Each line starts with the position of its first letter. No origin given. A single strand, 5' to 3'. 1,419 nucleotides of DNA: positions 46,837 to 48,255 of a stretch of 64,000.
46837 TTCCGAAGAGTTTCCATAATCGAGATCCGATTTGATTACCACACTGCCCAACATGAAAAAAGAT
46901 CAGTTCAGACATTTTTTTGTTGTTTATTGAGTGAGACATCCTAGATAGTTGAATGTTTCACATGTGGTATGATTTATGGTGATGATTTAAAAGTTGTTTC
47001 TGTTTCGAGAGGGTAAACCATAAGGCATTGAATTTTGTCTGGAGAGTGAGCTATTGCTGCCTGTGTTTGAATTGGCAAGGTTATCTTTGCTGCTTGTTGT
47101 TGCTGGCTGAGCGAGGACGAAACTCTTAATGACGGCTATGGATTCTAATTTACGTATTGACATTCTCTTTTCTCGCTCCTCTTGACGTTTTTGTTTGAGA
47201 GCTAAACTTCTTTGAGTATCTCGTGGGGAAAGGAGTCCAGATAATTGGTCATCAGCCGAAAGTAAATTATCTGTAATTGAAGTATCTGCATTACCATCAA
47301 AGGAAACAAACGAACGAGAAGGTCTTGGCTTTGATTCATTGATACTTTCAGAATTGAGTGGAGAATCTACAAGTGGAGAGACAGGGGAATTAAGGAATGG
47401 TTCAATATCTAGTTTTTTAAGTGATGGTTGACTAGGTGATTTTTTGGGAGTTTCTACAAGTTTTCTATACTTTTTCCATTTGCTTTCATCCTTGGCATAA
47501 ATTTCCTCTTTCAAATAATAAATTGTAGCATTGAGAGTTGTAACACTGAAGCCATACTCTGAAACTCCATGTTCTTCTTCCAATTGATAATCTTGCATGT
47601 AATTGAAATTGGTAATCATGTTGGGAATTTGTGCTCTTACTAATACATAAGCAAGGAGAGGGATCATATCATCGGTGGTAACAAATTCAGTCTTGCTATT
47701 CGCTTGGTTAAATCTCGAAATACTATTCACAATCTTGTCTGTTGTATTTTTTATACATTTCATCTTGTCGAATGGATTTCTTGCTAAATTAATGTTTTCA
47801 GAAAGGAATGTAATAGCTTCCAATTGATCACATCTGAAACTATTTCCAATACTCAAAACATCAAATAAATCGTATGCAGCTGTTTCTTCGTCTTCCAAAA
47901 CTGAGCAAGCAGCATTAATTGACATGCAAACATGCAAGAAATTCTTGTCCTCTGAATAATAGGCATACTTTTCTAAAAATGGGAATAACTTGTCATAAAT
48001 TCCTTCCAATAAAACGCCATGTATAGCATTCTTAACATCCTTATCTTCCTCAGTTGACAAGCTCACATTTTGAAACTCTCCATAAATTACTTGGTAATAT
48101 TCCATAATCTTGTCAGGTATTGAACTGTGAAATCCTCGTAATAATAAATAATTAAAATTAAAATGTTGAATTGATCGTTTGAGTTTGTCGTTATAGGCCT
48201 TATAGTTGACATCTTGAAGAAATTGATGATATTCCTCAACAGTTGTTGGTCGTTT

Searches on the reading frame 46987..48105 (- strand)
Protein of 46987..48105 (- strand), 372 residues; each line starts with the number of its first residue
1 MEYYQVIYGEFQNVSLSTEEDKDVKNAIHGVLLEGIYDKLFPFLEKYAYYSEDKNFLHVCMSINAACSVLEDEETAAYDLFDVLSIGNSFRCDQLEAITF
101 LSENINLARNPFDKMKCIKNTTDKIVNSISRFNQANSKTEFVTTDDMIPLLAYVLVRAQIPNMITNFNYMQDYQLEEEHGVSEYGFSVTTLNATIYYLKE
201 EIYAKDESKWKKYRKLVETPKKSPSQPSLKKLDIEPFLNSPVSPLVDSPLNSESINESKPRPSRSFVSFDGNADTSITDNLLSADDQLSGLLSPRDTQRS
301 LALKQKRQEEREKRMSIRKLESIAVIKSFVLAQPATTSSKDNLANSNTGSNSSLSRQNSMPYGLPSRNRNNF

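Call 69: search_protein_families(library=pfam, proteins=[window:46987-48105:-], max_evalue=0.01)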
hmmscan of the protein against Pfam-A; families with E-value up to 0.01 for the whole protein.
window:46987-48105:- (372 aa): 1 family
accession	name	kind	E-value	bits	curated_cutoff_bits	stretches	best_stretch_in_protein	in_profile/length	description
PF02204.23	VPS9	-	2.9e-20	73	27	1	103-200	9-101/104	Vacuolar sorting protein 9 (VPS9) domain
